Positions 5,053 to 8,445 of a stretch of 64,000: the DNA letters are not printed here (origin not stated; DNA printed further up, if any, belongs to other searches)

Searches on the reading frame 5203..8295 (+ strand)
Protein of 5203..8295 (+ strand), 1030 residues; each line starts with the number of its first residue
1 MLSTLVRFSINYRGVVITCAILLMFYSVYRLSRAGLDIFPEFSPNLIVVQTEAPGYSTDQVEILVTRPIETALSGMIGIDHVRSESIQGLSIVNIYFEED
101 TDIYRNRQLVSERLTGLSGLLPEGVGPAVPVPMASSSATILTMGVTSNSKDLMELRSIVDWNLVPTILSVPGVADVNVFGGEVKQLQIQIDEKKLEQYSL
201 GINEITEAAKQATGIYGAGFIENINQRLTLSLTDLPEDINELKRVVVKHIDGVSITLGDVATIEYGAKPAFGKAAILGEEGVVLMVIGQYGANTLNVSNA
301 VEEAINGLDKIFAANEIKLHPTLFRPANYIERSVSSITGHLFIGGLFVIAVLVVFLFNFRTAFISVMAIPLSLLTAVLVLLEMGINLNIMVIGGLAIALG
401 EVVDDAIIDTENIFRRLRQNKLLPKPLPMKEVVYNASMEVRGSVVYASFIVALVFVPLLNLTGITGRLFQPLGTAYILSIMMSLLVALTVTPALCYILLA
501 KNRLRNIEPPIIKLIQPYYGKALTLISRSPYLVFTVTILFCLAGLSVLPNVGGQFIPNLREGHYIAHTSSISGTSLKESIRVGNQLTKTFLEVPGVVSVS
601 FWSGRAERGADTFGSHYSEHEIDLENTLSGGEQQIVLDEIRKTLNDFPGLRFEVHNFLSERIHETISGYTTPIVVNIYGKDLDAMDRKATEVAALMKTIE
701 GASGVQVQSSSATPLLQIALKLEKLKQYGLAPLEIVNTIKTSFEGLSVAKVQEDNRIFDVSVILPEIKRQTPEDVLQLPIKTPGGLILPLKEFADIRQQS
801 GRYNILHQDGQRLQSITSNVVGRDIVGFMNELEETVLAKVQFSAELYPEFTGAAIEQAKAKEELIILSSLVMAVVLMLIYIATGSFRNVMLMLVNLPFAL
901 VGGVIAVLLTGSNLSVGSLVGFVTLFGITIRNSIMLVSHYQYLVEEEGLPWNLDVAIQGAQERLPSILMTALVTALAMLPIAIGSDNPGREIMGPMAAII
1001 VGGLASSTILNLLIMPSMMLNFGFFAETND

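Call 31: search_protein_families(library=ncbifam, proteins=[window:5203-8295:+], max_evalue=1e-20)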
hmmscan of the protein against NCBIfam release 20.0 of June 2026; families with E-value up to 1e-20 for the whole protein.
window:5203-8295:+ (1030 aa): 11 families
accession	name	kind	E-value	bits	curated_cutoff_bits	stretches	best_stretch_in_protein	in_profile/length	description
TIGR00914.1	2A0601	subfamily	1.7e-189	632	701.45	1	1-1019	1-1032/1051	CusA/CzcA family heavy metal efflux RND transporter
NF033617.1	RND_permease_2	subfamily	2.2e-128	429.8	1250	1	16-1019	13-1004/1009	multidrug efflux RND transporter permease subunit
NF000282.2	RND_permease_1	subfamily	1.1e-106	358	1250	1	18-1018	13-1023/1029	multidrug efflux RND transporter permease subunit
TIGR00915.1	2A0602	subfamily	1.4e-96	324.4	940.35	1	16-1018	12-1024/1050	efflux RND transporter permease subunit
NF007798.0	PRK10503.1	equivalog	8.9e-74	248.7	1584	1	17-1025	26-1025/1040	MdtB/MuxB family multidrug efflux RND transporter permease subunit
NF007133.0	PRK09579.1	equivalog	4.1e-71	239.8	1763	1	19-1018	17-998/1017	multidrug efflux RND transporter permease subunit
NF007905.0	PRK10614.1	equivalog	1.2e-69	235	1774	1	36-1022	34-1008/1025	multidrug efflux RND transporter permease subunit MdtC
NF007842.1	PRK10555.1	equivalog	4.5e-63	213.5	1854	1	17-1018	13-1022/1036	multidrug efflux RND transporter permease AcrD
NF011706.2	PRK15127.1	equivalog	1.1e-54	185.8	2150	1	18-1019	14-1026/1049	multidrug efflux RND transporter permease subunit AcrB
NF007131.0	PRK09577.1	equivalog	5e-54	183.4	1768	1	7-500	3-497/1045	multidrug efflux RND transporter permease subunit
NF000037.1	RND_perm_OqxB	exception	1.9e-45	155.1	2200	1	7-503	5-503/1050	multidrug efflux RND transporter permease subunit OqxB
